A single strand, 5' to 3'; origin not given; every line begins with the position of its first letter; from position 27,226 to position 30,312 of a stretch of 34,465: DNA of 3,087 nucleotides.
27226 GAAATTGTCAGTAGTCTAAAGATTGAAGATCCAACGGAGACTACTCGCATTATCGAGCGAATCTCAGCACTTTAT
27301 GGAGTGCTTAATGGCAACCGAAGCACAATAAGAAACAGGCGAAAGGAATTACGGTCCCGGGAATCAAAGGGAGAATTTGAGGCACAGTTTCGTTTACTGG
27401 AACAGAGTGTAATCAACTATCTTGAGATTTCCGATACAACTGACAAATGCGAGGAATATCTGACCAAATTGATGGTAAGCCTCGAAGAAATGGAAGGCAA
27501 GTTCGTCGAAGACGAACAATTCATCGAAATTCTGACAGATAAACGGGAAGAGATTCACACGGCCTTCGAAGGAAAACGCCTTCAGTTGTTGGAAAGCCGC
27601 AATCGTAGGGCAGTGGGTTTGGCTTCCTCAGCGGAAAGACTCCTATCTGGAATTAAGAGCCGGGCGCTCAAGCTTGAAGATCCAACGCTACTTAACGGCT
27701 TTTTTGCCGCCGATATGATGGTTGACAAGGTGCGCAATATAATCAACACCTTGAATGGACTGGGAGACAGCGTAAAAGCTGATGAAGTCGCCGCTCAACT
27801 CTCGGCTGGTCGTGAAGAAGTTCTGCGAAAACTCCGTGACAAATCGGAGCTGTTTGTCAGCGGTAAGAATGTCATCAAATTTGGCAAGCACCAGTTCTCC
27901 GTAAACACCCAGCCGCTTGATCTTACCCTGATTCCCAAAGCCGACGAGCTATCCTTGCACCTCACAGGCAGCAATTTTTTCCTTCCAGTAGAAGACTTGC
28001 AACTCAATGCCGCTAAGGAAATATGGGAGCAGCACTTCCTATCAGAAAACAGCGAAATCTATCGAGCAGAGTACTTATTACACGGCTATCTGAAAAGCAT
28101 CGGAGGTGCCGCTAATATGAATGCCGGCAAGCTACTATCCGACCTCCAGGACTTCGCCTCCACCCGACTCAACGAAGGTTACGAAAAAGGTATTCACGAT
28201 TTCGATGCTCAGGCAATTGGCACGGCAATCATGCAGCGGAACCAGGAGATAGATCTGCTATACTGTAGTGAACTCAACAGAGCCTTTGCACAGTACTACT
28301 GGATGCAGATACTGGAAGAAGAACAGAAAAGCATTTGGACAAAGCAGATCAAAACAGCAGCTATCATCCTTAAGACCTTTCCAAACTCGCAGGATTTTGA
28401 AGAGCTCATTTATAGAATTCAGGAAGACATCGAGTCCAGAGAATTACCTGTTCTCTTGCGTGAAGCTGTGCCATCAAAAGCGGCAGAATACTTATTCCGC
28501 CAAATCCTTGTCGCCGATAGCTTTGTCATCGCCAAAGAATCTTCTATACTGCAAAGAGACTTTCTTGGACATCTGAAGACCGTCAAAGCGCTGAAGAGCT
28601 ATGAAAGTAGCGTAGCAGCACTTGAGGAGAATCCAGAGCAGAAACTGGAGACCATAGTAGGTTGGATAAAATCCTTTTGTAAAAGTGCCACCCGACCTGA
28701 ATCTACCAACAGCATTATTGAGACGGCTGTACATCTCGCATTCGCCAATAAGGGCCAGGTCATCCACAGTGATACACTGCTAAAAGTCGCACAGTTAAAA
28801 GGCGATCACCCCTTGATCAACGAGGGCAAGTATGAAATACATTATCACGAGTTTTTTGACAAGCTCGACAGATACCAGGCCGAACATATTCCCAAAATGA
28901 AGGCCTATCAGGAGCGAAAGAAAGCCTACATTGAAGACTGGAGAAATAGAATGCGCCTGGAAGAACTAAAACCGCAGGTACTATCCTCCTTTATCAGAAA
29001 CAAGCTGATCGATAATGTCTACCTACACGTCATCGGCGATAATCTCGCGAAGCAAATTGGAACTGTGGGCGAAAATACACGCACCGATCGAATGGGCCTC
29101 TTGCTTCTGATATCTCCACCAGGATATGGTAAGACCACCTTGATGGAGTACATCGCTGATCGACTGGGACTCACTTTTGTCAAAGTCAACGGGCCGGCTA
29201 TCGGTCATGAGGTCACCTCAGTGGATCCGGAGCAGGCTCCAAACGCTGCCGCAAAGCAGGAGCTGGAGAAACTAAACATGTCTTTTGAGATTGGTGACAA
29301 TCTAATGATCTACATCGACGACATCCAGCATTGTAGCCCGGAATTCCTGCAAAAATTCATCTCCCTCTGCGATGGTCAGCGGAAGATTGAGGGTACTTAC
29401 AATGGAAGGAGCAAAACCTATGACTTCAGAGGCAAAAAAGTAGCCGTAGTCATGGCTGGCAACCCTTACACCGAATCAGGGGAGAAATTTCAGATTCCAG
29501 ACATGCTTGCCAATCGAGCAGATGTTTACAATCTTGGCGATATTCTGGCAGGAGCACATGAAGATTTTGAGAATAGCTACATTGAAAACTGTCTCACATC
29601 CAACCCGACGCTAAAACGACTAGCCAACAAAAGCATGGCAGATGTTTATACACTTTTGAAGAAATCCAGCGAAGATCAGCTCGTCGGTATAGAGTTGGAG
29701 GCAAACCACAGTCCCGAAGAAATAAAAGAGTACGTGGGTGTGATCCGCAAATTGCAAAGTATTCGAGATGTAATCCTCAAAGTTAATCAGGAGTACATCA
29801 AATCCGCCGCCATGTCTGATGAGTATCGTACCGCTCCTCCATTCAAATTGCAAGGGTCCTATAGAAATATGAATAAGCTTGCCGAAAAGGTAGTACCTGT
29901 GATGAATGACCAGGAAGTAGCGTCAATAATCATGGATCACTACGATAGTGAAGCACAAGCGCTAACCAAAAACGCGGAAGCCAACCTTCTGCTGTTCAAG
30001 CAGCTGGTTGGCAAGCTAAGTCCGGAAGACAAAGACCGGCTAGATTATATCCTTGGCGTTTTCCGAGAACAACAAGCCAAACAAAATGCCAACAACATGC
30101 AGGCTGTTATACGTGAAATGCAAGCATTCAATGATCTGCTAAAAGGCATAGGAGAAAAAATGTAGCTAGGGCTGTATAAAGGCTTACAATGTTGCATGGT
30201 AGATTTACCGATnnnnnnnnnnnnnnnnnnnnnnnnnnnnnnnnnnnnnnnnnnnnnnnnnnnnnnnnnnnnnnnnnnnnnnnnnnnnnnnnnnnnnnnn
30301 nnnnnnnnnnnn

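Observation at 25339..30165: Architecture of the 1608-aa protein: the ATPase sits at the C-terminal end after about 1150 aa of non-enzymatic domains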

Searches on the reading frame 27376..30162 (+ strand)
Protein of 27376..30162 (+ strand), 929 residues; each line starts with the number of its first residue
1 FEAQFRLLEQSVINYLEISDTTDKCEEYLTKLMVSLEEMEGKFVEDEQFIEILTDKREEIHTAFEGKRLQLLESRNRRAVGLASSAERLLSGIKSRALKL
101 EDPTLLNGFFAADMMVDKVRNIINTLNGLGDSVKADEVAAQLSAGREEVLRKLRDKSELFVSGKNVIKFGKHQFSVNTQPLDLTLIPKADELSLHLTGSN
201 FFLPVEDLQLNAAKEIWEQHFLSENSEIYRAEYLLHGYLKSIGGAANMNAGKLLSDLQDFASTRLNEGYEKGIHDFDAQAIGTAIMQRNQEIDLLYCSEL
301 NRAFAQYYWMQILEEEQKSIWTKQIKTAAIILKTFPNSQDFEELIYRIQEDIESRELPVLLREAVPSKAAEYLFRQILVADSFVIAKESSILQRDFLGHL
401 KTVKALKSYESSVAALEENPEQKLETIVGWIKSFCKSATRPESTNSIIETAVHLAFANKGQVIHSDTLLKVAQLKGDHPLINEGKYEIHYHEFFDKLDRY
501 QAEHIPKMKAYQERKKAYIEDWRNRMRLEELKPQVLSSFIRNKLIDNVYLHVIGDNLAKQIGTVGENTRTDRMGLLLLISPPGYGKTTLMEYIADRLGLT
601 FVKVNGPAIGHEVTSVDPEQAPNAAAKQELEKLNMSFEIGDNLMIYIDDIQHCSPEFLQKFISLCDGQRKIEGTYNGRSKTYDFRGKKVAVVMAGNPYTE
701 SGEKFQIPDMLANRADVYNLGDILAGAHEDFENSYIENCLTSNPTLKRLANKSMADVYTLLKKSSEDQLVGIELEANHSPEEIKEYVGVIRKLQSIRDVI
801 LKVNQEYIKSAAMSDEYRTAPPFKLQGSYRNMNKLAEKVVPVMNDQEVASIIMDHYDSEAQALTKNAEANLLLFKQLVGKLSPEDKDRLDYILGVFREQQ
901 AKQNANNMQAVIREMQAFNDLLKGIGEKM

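Call 30: search_solved_structures(query=A2, max_evalue=1, show_alignments=2)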
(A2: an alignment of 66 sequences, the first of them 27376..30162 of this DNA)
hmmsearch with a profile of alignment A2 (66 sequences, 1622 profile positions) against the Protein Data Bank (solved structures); distinct sequences matched with E-value up to 1: 98 (the best 60 are shown).
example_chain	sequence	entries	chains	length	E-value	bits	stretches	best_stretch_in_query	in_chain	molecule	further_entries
7wub_C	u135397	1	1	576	0.00064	20.3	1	1260-1296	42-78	Transitional endoplasmic reticulum ATPase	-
7wub_D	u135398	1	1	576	0.00068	20.2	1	1260-1296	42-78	Transitional endoplasmic reticulum ATPase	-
6mck_A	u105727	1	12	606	0.00077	20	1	1260-1296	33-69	Transitional endoplasmic reticulum ATPase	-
1ixr_C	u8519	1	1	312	0.0012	19.4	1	1252-1293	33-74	RuvB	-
9bji_A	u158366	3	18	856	0.0012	19.4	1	1260-1293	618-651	Nuclear valosin-containing protein-like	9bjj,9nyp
1ixs_B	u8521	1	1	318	0.0012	19.4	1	1252-1293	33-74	RuvB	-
8efv_D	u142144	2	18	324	0.0013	19.3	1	1252-1293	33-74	Holliday junction ATP-dependent DNA helicase RuvB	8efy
1hqc_A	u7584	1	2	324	0.0013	19.3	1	1252-1293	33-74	RUVB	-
7rlj_A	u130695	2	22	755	0.0013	19.3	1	1260-1296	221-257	Transitional endoplasmic reticulum ATPase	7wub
8yka_A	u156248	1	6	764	0.0013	19.2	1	1260-1296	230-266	Transitional endoplasmic reticulum ATPase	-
7y4w_A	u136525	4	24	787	0.0014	19.1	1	1260-1296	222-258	Transitional endoplasmic reticulum ATPase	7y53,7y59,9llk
5c18_A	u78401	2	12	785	0.0014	19.1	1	1260-1296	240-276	Transitional endoplasmic reticulum ATPase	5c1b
7lmy_A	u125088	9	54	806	0.0015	19.1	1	1260-1296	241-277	Transitional endoplasmic reticulum ATPase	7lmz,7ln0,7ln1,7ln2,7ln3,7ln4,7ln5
5c19_A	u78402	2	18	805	0.0015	19.1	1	1260-1296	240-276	Transitional endoplasmic reticulum ATPase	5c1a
7rlh_A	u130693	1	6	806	0.0015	19.1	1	1260-1296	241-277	Transitional endoplasmic reticulum ATPase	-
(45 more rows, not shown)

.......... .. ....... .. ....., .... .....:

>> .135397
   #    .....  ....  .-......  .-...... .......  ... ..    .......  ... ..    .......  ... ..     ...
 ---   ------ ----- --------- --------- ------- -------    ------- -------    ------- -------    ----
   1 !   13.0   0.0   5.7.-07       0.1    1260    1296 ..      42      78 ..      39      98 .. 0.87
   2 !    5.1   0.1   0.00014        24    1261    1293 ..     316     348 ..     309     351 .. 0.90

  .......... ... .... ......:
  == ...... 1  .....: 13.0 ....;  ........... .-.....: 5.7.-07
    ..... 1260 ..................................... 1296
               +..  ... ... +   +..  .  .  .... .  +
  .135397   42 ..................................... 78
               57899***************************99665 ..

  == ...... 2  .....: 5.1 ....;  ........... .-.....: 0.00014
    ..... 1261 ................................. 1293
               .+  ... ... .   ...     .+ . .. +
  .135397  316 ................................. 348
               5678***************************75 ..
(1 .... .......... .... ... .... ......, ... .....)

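Call 32: find_related_loci(query=A2, collection=genome_contigs, flank=6000)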
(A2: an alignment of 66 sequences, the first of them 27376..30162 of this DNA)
Query A2 (929 aa) in genome_contigs; peptide patterns used: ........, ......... (x = any residue, [..] = any of these).
600 stretches matched a pattern (row limit reached: there are more); 585 encode a relative of the query (tblastn E <= 1e-3); the best 80 are kept; 80 distinct loci.
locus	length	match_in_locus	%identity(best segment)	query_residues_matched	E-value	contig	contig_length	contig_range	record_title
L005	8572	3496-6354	51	1-929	0e+0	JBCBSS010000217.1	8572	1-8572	MAG: Bacteroidota bacterium isolate J06638_29 NODE_217_length_8572_cov_9.057092, whole genome shotgun sequence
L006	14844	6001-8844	50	1-929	0e+0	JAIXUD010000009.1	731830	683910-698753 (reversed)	MAG: Sphingobacteriales bacterium isolate D1_MAG_00006 pond_D1_MAG_00006_000000000010, whole genome shotgun sequence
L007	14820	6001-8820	51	1-925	0e+0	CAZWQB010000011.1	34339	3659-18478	MAG TPA_asm: uncultured Roseivirgaceae bacterium isolate SRP220891_co3_507 genome assembly, contig: NODE_1236_length_343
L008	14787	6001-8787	50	1-925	0e+0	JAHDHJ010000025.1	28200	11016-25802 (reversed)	MAG: Saprospiraceae bacterium isolate MAG-67 RZ_4708, whole genome shotgun sequence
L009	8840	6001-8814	50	1-904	0e+0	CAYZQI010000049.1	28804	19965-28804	MAG TPA_asm: uncultured Cytophagaceae bacterium isolate SRP141376_co5_355 genome assembly, contig: NODE_3759_length_2880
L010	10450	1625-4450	50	1-929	0e+0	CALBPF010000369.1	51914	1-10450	MAG TPA_asm: uncultured Flammeovirgaceae bacterium isolate SRR3401483_bin.57_CONCOCT_v1.1_MAG genome assembly, contig: E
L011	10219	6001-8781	51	1-927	0e+0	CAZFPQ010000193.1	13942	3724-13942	MAG TPA_asm: uncultured Bacteroidia bacterium isolate SRP135972_co1_75 genome assembly, contig: NODE_5354_length_13942_c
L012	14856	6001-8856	49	1-927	0e+0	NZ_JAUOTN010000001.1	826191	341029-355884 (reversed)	Pontibacter coccineus strain BT731 NODE_1_length_826191_cov_40.291961, whole genome shotgun sequence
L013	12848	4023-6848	49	1-929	0e+0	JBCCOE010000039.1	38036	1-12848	MAG: Bacteroidota bacterium isolate P01_C01_bin.97 k141_2506459_length_38036_cov_18.2612, whole genome shotgun sequence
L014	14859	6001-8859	48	1-929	0e+0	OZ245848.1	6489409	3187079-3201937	MAG: Cyclobacteriaceae bacterium isolate 4f14cf30-a4a4-4afd-b09a-0799c42c363f genome assembly, chromosome: 1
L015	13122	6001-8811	49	1-926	0e+0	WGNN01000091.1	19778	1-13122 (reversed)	MAG: bacterium isolate RI_201 c_000000104391, whole genome shotgun sequence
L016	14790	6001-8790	50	1-925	0e+0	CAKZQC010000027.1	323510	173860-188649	MAG TPA_asm: uncultured Saprospiraceae bacterium isolate ERR2094174_bin.4_CONCOCT_v1.1_MAG genome assembly, contig: ERZ6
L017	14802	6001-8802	49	1-929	0e+0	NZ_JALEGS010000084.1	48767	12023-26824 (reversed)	MAG: Phaeodactylibacter sp. isolate HH_bin12 k97_121684, whole genome shotgun sequence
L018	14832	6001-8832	47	1-929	0e+0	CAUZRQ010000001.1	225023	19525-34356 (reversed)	MAG: Planctomycetota bacterium isolate CB6_AW.30 genome assembly, contig: Ga0310123_10000003, whole genome shotgun seque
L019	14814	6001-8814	49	1-927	0e+0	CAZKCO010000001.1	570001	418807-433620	MAG TPA_asm: uncultured Roseivirgaceae bacterium isolate SRP063590_co1_48 genome assembly, contig: NODE_2_length_570001_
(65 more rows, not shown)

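Call 35: predict_structure(alignment_id=A2)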
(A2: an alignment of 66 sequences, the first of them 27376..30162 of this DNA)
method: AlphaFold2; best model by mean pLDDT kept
length: 929 residues; sequences in the alignment: 66
mean_pLDDT: 86.0   pTM: 0.67
mean pLDDT of the five models: 86.0, 84.6, 82.4, 81.3, 79.6
residues with pLDDT >= 90: 337; 70-90: 543; 50-70: 43; < 50: 6
segments of 3 or more residues with pLDDT < 50: 905-909
pLDDT, mean of each block of 10 residues (from residue 1): 80 86 90 89 81 86 86 86 88 83 80 87 89 84 80 80 79 87 85 88 90 87 92 95 86 92 85 94 91 87 92 89 88 79 89 86 89 88 88 92 92 89 92 89 87 82 85 92 90 91 91 92 88 77 87 89 74 81 79 92 92 90 93 91 92 89 83 88 89 80 68 75 77 88 87 86 77 82 90 93 87 78 86 91 90 93 86 93 93 87 56 65 68
secondary structure, 60 per line:
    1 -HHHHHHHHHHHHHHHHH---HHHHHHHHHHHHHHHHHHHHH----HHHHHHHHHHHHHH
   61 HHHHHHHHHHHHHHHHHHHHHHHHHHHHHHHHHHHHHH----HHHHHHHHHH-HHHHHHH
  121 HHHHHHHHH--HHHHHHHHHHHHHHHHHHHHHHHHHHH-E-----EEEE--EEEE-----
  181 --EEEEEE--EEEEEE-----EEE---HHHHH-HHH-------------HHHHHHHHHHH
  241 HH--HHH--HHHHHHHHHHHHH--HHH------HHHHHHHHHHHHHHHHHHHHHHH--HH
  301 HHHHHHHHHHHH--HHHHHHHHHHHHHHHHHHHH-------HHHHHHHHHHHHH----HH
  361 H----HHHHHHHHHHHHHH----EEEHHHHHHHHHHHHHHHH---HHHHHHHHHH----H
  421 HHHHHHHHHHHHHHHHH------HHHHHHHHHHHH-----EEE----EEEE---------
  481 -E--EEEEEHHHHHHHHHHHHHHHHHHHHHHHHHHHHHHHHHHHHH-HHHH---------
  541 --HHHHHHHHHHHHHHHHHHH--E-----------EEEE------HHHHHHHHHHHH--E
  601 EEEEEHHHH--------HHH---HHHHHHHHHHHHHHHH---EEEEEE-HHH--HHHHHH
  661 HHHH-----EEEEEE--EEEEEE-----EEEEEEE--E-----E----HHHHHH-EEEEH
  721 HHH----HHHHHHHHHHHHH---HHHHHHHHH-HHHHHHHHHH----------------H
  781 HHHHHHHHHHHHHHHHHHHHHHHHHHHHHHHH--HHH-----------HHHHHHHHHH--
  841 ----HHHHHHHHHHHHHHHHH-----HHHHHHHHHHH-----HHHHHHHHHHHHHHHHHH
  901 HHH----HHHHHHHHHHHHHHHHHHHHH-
elements in order (helices of 4 or more, strands of 3 or more residues): H2-18 H22-42 H47-98 H103-112 H114-129 H132-158 E166-169 E172-175 E183-188 E191-196 E202-204 H208-212 H230-242 H250-262 H274-296 H299-312 H315-334 H342-354 H366-379 E384-386 H387-402 H406-415 H420-437 H444-455 E461-463 E468-471 E485-489 H490-526 H528-531 H543-561 E576-579 H586-597 E600-605 H606-609 H624-639 E643-648 H655-664 E670-675 E678-683 E689-695 H709-714 E716-719 H720-723 H728-740 H744-752 H754-763 H780-812 H829-838 H845-861 H867-877 H883-903 H908-928

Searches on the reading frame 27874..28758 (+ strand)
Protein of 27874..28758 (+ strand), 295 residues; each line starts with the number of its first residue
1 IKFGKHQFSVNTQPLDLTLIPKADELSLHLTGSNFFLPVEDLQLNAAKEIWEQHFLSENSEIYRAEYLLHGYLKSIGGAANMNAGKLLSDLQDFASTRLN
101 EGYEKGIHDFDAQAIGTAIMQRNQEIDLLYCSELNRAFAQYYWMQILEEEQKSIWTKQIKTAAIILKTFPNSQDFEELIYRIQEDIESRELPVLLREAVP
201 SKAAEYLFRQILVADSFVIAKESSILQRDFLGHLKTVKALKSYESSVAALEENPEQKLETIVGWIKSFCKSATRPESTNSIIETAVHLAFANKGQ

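Call 44: search_protein_families(library=pfam, proteins=[window:27874-28758:+], max_evalue=10)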
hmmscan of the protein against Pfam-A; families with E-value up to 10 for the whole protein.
window:27874-28758:+ (295 aa): 1 family
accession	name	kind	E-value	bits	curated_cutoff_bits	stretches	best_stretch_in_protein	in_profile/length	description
PF09009.16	Exotox-A_cataly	-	0.076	13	25.9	1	192-265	75-143/177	Exotoxin A catalytic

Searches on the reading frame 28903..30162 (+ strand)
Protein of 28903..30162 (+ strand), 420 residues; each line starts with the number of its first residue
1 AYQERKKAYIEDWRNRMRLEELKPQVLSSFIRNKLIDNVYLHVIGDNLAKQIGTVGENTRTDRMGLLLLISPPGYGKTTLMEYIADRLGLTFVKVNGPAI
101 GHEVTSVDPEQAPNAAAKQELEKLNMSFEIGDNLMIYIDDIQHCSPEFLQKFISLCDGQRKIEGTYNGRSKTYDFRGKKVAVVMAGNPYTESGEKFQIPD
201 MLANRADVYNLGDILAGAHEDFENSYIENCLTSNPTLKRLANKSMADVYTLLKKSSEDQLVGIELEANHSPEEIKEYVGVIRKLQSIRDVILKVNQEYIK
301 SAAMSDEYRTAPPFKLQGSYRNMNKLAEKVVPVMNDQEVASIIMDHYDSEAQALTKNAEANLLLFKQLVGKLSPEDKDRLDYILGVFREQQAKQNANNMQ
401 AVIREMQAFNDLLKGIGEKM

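Call 90: search_solved_structures(query=A4, max_evalue=10, show_alignments=0)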
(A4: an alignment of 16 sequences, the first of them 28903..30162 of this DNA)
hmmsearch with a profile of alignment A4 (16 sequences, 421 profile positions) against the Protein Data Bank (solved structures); distinct sequences matched with E-value up to 10: 160 (the best 60 are shown).
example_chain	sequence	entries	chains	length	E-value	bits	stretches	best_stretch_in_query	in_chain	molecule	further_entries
7swl_A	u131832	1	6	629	6e-06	28.4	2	32-98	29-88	Rix7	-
7wub_C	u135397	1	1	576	8.2e-06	27.9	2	65-102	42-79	Transitional endoplasmic reticulum ATPase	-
7wub_D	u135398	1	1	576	8.3e-06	27.9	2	65-102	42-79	Transitional endoplasmic reticulum ATPase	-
9bji_A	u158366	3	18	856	9.3e-06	27.8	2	65-98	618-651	Nuclear valosin-containing protein-like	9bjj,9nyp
6mck_A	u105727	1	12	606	9.6e-06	27.7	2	65-102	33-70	Transitional endoplasmic reticulum ATPase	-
7t3i_A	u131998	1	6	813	1e-05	27.6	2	32-98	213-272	Rix7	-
6mat_A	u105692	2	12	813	1e-05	27.6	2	32-98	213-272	Rix7 mutant | Rix7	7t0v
7rlj_A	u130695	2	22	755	1.6e-05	27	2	65-102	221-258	Transitional endoplasmic reticulum ATPase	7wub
8yka_A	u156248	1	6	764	1.7e-05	26.9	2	65-102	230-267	Transitional endoplasmic reticulum ATPase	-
5c18_A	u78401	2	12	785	1.8e-05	26.8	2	65-102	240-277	Transitional endoplasmic reticulum ATPase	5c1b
7y4w_A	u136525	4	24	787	1.8e-05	26.8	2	65-102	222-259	Transitional endoplasmic reticulum ATPase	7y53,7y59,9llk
7lmy_A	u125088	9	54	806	1.9e-05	26.8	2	65-102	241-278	Transitional endoplasmic reticulum ATPase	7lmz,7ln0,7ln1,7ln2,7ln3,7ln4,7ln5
7rlh_A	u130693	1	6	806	1.9e-05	26.7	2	65-102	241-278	Transitional endoplasmic reticulum ATPase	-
10qq_A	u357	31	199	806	1.9e-05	26.7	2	65-102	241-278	Transitional endoplasmic reticulum ATPase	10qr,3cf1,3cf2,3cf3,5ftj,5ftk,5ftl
7l5w_A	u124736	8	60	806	1.9e-05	26.7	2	65-102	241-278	Transitional endoplasmic reticulum ATPase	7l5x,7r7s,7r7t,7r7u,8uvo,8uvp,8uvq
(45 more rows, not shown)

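Call 91: search_protein_families(library=pfam, alignment_id=A4, max_evalue=0.01)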
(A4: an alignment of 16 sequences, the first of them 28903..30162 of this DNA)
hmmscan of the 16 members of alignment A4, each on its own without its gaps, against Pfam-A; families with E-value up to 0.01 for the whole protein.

A. member 1, window:28903-30162:+ (420 aa): 5 families
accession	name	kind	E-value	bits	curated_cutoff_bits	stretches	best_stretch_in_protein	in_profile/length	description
PF00004.35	AAA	-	8.1e-08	33.2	21.2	1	67-187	1-109/131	ATPase family associated with various cellular activities (AAA)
PF07728.20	AAA_5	-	3.3e-06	27.6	22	1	67-192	2-127/139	AAA domain (dynein-related subfamily)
PF13401.12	AAA_22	-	3.9e-06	27.7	27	1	64-158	5-110/130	AAA domain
PF05496.18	RuvB_N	-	1.8e-05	25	27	1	56-103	25-72/159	Holliday junction DNA helicase RuvB P-loop domain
PF13191.12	AAA_16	-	0.0017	19.3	32.6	0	57-90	17-50/167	AAA ATPase domain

B. families by the number of members that match (of 16 scanned): 8 families
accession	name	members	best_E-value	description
PF00004.35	AAA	16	7.5e-09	ATPase family associated with various cellular activities (AAA)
PF05496.18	RuvB_N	16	1.8e-06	Holliday junction DNA helicase RuvB P-loop domain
PF13401.12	AAA_22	16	3e-06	AAA domain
PF07728.20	AAA_5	15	2e-08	AAA domain (dynein-related subfamily)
PF13191.12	AAA_16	5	0.0017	AAA ATPase domain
PF13173.12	AAA_14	2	0.00024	AAA domain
PF20720.3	nSTAND3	1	0.0039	Novel STAND NTPase 3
PF03266.21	NTPase_1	1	0.0086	NTPase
